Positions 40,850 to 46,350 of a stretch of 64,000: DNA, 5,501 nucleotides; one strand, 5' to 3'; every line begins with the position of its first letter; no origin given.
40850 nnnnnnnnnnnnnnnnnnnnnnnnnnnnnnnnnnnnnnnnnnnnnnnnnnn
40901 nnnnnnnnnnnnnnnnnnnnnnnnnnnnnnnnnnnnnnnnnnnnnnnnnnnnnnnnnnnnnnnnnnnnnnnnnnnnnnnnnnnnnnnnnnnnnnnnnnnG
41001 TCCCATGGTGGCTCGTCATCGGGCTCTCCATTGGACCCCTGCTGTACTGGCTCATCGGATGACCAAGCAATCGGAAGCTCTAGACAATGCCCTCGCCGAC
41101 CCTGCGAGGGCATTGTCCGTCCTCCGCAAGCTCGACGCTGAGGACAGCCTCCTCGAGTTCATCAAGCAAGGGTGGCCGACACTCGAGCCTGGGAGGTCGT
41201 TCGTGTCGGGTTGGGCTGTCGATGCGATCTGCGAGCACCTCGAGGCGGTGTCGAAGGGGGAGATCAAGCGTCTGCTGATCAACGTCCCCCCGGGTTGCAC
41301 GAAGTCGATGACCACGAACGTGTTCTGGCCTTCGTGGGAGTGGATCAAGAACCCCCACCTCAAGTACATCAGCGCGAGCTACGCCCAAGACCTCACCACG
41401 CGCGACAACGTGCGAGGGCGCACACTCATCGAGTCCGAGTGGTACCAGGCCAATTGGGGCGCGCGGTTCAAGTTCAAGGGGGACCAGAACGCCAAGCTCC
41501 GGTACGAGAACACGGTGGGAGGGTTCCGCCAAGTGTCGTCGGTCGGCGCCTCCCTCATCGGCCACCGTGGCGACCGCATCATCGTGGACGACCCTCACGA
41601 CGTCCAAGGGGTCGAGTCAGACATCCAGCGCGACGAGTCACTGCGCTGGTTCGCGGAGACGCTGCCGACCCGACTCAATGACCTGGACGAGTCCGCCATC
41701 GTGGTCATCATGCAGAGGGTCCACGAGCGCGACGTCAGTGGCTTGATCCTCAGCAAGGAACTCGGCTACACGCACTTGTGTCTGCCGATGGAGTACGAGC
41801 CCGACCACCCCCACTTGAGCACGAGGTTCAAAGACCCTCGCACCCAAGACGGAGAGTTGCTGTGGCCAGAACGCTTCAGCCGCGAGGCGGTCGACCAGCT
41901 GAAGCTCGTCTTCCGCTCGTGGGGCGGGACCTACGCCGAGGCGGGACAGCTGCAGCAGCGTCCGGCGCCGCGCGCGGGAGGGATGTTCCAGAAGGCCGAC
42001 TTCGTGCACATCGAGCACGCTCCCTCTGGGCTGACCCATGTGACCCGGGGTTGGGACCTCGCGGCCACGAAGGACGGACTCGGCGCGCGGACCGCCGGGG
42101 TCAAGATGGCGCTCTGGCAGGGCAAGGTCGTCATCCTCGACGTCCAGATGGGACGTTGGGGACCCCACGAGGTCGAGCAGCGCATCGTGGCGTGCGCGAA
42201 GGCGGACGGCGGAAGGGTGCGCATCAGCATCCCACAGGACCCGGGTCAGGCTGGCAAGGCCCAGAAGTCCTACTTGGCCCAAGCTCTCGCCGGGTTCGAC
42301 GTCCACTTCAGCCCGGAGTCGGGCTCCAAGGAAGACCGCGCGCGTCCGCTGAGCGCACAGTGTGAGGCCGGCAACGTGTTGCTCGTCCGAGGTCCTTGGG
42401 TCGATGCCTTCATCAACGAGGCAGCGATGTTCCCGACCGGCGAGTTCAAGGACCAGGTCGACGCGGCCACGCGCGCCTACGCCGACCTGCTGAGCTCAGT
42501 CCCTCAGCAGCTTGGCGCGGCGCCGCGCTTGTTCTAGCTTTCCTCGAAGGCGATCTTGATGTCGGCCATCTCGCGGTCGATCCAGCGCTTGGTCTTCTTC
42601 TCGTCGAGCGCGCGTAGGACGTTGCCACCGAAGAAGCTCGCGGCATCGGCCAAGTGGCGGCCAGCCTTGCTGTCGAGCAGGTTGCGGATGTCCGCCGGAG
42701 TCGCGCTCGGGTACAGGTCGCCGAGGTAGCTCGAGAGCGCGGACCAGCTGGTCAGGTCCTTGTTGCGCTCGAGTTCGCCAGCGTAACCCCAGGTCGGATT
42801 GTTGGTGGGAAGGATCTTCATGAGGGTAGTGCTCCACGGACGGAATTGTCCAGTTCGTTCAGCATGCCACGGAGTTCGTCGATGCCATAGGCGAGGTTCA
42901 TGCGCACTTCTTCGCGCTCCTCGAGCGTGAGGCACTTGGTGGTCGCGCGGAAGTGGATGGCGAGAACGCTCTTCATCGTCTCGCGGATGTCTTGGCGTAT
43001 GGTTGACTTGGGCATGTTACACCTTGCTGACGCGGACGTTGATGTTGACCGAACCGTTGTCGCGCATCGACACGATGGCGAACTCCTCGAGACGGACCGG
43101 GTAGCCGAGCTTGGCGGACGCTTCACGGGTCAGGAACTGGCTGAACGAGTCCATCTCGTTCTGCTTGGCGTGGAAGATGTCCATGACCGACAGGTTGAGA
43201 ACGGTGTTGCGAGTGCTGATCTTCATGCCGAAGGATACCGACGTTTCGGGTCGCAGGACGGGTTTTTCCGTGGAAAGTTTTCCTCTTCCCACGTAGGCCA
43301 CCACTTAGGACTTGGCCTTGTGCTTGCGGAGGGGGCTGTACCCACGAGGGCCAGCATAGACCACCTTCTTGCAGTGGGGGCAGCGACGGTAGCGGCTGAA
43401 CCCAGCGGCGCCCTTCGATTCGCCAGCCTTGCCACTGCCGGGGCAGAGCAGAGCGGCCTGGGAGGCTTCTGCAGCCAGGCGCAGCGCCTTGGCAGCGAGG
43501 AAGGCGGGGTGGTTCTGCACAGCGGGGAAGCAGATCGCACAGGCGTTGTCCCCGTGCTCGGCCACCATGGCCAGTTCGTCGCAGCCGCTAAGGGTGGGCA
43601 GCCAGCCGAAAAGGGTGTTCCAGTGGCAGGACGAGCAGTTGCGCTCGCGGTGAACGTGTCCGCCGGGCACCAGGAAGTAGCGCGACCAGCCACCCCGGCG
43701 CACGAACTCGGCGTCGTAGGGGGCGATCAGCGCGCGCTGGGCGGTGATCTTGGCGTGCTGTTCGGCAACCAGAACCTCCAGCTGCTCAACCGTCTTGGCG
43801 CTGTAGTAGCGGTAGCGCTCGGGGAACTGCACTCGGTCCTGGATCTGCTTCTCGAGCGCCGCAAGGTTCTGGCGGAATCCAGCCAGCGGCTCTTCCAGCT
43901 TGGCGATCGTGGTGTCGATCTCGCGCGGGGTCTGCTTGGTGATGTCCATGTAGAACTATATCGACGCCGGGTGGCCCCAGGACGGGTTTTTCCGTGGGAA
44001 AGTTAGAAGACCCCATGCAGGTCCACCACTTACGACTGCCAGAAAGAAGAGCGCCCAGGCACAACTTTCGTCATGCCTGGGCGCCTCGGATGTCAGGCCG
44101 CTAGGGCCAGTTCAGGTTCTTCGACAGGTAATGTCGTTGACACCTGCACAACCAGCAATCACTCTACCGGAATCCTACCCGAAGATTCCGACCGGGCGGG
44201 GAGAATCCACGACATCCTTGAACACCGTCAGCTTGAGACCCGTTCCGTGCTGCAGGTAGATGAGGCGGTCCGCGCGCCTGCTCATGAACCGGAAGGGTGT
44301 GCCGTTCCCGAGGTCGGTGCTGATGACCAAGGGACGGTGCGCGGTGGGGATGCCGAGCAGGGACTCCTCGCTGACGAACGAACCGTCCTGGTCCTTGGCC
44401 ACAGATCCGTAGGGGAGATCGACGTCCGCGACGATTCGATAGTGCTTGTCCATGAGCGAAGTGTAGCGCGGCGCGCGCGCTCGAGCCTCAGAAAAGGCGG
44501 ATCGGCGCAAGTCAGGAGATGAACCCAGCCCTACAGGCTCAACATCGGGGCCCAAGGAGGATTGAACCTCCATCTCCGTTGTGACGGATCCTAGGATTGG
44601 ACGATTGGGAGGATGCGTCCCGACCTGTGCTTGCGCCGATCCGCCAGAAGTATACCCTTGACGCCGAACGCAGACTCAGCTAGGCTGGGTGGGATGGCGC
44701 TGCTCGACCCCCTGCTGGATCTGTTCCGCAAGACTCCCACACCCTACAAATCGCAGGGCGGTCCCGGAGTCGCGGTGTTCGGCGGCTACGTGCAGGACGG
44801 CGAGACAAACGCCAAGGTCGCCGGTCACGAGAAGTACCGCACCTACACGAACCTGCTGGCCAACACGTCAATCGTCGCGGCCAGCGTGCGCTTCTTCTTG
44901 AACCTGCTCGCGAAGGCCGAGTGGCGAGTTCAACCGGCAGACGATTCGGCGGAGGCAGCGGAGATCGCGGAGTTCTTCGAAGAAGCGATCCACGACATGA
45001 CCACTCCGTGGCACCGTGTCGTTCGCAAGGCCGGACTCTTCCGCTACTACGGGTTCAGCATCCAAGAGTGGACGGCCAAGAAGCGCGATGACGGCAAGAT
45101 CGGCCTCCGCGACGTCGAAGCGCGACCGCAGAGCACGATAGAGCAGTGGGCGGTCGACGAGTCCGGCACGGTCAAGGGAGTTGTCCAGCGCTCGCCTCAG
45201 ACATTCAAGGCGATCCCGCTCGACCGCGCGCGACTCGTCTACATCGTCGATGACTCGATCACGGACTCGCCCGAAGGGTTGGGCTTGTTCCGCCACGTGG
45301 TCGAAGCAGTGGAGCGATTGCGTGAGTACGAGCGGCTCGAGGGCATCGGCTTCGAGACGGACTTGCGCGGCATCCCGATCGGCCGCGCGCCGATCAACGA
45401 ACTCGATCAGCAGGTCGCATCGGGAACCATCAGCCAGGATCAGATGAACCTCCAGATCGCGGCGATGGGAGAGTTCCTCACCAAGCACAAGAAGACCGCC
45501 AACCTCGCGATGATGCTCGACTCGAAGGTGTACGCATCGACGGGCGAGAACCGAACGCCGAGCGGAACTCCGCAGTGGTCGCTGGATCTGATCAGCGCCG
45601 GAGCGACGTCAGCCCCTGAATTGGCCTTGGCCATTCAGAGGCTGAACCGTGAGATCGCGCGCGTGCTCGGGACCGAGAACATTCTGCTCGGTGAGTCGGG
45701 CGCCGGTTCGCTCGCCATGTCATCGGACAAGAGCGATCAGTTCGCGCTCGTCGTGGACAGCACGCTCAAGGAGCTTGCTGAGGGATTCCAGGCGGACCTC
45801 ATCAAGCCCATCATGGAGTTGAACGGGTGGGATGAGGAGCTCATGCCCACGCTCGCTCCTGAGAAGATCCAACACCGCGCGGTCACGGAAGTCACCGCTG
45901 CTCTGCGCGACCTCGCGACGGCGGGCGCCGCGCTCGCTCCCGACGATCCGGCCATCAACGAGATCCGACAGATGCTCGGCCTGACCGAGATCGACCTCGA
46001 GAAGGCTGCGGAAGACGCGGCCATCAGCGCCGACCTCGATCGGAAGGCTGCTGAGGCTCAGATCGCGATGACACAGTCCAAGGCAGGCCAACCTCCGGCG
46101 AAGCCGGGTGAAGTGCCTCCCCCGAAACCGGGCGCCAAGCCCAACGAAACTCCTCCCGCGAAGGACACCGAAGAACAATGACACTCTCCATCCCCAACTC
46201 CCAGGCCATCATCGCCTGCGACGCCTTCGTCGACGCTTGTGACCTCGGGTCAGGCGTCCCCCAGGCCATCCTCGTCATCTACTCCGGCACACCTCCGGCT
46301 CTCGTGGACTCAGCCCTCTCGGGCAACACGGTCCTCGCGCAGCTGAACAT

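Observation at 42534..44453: Leftward early-type gene islet embedded between terminase and portal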

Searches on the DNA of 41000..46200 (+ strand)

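Call 5: search_dna_similar(query=window:41000-46200:+, collection=phages, mode=near, max_rows=30)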
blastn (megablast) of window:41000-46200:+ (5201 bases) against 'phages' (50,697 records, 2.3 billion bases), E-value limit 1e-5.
No match.

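Call 89: search_rna_families(source=window, start=43900, end=44750, threshold=evalue, max_evalue=10)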
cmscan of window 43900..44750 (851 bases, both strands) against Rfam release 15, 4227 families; matches with E-value up to 10: 2.
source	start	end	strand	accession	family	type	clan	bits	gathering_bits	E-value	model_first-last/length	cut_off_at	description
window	44486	44549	-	RF01131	sR47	Gene; snRNA; snoRNA; CD-box;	CL00132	11.9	40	5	1-55/55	no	Small nucleolar RNA sR47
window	44541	44573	+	RF02673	scr4677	Gene; sRNA;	-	9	41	7.4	1-246/246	no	Streptomyces sRNA 4677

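Call 105: search_rna_families(source=window, start=44470, end=44670, threshold=evalue, max_evalue=10, show_alignments=3)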
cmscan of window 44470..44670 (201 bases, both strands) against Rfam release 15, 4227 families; matches with E-value up to 10: 6.
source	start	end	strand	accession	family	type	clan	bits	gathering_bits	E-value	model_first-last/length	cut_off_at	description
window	44506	44572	+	RF03542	Flavi_ISFV_repeat_Ra_Rb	Cis-reg;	CL00131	16.1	50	1.6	1-100/100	no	Insect-Specific Flavivirus 3' UTR repeats Ra and Rb elements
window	44513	44577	-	RF03803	MIR1886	Gene; miRNA;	-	14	62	4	1-52/52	no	MIR1886 microRNA precursor family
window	44486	44549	-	RF01131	sR47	Gene; snRNA; snoRNA; CD-box;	CL00132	11.9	40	1.2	1-55/55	no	Small nucleolar RNA sR47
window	44470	44502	+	RF01495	ACAT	Cis-reg;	-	11.6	37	3.5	111-147/147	5'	Human acetyl-coA cholesterol acyltransferase mRNA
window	44544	44578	-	RF01613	ceN109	Gene; snRNA; snoRNA; CD-box;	-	11.4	52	9.4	1-67/67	no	Nematode snoRNA ceN109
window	44470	44542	-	RF00050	FMN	Cis-reg; riboswitch;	-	10.9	66.2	3.4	1-65/138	3'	FMN riboswitch aptamer (RFN element)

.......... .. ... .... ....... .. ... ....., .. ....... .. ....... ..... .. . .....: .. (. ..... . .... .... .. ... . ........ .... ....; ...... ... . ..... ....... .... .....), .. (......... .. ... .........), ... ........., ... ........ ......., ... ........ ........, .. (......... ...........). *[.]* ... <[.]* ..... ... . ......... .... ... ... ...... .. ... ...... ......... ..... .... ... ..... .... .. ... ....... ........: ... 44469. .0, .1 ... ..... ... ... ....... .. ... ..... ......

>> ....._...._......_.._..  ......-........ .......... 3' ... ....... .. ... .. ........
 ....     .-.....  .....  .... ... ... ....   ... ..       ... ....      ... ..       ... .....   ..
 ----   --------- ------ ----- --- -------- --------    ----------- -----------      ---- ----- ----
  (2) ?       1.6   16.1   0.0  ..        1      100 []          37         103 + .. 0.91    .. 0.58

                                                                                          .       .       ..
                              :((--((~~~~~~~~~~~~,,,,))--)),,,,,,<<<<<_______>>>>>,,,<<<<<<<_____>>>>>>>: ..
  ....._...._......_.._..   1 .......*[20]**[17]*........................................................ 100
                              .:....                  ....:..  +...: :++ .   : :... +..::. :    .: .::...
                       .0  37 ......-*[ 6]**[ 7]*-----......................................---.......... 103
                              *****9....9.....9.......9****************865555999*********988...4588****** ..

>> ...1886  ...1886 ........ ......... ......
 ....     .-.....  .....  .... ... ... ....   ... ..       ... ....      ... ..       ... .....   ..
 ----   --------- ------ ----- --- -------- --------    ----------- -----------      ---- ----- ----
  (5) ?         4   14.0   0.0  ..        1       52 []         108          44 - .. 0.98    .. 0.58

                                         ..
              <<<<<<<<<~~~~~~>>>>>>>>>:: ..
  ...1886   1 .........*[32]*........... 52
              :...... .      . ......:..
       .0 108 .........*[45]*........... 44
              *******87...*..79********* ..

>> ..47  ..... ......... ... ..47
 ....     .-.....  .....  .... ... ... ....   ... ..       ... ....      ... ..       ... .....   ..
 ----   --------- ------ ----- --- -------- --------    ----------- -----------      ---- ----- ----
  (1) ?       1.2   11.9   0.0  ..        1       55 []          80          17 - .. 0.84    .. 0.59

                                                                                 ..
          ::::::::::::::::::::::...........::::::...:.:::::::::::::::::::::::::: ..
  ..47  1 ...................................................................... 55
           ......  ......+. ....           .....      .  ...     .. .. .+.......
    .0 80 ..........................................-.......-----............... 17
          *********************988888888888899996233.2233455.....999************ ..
